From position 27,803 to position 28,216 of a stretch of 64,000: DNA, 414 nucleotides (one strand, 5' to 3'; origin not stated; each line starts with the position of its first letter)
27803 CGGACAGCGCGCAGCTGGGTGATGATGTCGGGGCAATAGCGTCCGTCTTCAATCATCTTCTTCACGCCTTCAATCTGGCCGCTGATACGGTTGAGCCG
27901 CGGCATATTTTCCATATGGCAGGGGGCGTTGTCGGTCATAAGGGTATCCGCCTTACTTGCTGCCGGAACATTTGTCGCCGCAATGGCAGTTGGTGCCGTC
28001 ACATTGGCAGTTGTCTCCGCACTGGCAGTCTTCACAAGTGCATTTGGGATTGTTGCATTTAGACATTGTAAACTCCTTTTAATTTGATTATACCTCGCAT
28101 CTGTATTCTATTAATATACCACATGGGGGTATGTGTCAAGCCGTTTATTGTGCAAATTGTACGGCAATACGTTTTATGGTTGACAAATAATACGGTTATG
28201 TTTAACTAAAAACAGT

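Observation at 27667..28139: Unannotated 37-aa cysteine-rich (metallothionein-like) gene heading a CsoR-repressed mini-operon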

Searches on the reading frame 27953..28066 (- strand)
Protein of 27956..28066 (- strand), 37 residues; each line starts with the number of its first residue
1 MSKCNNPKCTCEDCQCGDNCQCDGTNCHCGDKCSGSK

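Call 3: search_protein_families(library=pfam, proteins=[window:27956-28066:-], max_evalue=10)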
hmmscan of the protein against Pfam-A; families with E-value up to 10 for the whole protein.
seq(37 aa): 0 families

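Call 4: search_protein_families(library=ncbifam, proteins=[window:27956-28066:-], max_evalue=10)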
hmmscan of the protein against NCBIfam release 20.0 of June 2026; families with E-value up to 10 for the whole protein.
seq(37 aa): 0 families

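Call 37: find_encoding_contigs(protein=window:27956-28066:-, flank=4000, max_places=6)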
Protein seq(37 aa) (37 aa): 1 contig read that carries it; 1 place shown.
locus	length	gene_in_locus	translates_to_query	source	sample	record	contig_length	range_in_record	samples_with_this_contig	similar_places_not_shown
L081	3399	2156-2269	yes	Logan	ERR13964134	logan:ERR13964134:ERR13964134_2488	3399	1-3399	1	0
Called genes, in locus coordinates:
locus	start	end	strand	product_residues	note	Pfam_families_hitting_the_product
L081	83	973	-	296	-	PF00702:Hydrolase (weak), PF13419:HAD_2 (weak), PF13242:Hydrolase_like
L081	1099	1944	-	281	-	-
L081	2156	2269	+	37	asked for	-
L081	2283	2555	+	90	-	PF02583:Trns_repr_metal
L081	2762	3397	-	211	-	?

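Call 40: search_solved_structures(query=A1, max_evalue=10, show_alignments=3)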
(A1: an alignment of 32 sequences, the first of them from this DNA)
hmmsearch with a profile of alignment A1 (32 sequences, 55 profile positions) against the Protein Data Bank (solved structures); distinct sequences matched with E-value up to 10: 2.
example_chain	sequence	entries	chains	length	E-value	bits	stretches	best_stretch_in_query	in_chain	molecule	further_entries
6qk5_A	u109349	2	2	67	0.014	18.8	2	3-35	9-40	Cadmium-metallothionein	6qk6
1qjl_A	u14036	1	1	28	1.4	12.4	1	4-28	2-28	METALLOTHIONEIN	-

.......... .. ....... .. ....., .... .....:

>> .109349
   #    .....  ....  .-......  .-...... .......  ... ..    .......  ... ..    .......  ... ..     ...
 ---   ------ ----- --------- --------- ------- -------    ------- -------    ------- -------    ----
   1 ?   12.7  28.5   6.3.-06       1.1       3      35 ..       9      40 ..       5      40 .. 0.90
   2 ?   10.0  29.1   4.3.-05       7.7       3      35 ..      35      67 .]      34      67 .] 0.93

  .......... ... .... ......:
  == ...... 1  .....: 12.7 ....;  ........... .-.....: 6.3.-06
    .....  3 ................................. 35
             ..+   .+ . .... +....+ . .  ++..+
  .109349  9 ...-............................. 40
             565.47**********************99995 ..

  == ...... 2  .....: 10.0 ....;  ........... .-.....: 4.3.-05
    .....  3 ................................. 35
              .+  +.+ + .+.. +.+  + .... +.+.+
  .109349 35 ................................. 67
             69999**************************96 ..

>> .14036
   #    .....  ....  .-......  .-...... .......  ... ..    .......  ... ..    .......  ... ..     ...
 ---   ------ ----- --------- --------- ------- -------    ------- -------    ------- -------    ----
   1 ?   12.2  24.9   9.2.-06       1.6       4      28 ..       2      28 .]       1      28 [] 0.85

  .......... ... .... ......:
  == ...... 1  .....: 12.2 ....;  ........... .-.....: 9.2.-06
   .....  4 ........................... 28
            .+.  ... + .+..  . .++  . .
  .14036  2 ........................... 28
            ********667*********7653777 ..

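Call 49: search_protein_representatives(alignment_id=A3)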
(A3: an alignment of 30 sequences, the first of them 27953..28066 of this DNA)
Query: 30 sequences, 52 profile positions. Proteins with E-value up to 0.001 (for the whole library): 29; up to 1e-10: 2; up to 1e-30: 1. The best 29 are listed.
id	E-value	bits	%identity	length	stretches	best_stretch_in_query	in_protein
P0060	1.2e-45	169.6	-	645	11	3-37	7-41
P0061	5.9e-14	68.1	-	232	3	4-41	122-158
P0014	6.5e-09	51.9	-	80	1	1-41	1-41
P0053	1.2e-08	51.1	-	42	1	1-43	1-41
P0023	1.4e-08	50.9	-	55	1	1-52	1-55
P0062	2.9e-08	49.9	-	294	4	4-42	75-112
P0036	3.9e-08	49.5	-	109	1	1-34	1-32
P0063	7.5e-08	48.5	-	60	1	1-43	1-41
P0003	1.2e-07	47.9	-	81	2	1-33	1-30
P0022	1.9e-07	47.2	-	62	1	1-27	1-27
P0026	2.5e-07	46.9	-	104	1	1-27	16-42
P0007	1.4e-06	44.5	-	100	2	1-26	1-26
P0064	2.7e-06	43.6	-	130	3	2-41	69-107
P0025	3.6e-06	43.2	-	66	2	1-32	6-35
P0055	4.5e-06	42.9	-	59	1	1-40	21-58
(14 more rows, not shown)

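Call 59: predict_structure(alignment_id=A3)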
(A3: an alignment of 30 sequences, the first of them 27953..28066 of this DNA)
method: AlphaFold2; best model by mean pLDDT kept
length: 37 residues; sequences in the alignment: 30
mean_pLDDT: 69.0   pTM: 0.32
mean pLDDT of the five models: 69.0, 67.9, 62.9, 58.3, 56.8
residues with pLDDT >= 90: 0; 70-90: 23; 50-70: 12; < 50: 2
segments of 3 or more residues with pLDDT < 50: none
pLDDT, mean of each block of 10 residues (from residue 1): 71 75 72 53
secondary structure, 60 per line:
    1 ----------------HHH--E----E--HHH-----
elements in order:

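Call 63: fold_search(model_id=the predicted structure, library=pdb)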
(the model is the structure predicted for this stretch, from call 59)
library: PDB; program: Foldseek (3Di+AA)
matches with E <= 10: 0; with E <= 0.001: 0
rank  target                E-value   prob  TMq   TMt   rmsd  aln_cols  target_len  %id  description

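Call 74: find_related_loci(query=A1, collection=metagenome_contigs, flank=2000)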
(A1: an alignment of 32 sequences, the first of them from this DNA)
Query A1 (37 aa) in metagenome_contigs; peptide patterns used: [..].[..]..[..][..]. (x = any residue, [..] = any of these).
447 stretches matched a pattern; 120 encode a relative of the query (tblastn E <= 1e-3); the best 80 are kept; 80 distinct loci.
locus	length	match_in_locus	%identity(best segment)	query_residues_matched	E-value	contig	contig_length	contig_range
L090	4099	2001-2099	82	1-33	1e-14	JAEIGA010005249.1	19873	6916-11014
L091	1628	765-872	72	1-34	8e-11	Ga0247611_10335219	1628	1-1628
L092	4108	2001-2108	69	1-34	8e-11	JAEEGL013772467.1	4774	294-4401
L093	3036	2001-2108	69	1-34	8e-11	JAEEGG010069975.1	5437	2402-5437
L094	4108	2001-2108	67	1-34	1e-10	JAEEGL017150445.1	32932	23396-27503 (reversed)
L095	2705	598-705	67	1-34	1e-10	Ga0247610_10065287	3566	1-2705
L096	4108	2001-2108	67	1-34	1e-10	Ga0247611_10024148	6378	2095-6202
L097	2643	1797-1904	69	1-34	2e-10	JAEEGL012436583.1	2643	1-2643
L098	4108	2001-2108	67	1-34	3e-10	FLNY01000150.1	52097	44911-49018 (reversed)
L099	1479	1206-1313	67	1-34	4e-10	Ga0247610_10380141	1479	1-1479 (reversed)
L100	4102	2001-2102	68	1-33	4e-10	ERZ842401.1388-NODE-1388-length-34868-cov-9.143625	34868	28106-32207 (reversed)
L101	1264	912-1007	73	1-33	6e-10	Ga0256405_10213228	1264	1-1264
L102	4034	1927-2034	64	1-34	6e-10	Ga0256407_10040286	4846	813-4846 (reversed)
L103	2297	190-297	67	1-34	1e-9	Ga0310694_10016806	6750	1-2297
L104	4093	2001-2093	68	1-31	2e-9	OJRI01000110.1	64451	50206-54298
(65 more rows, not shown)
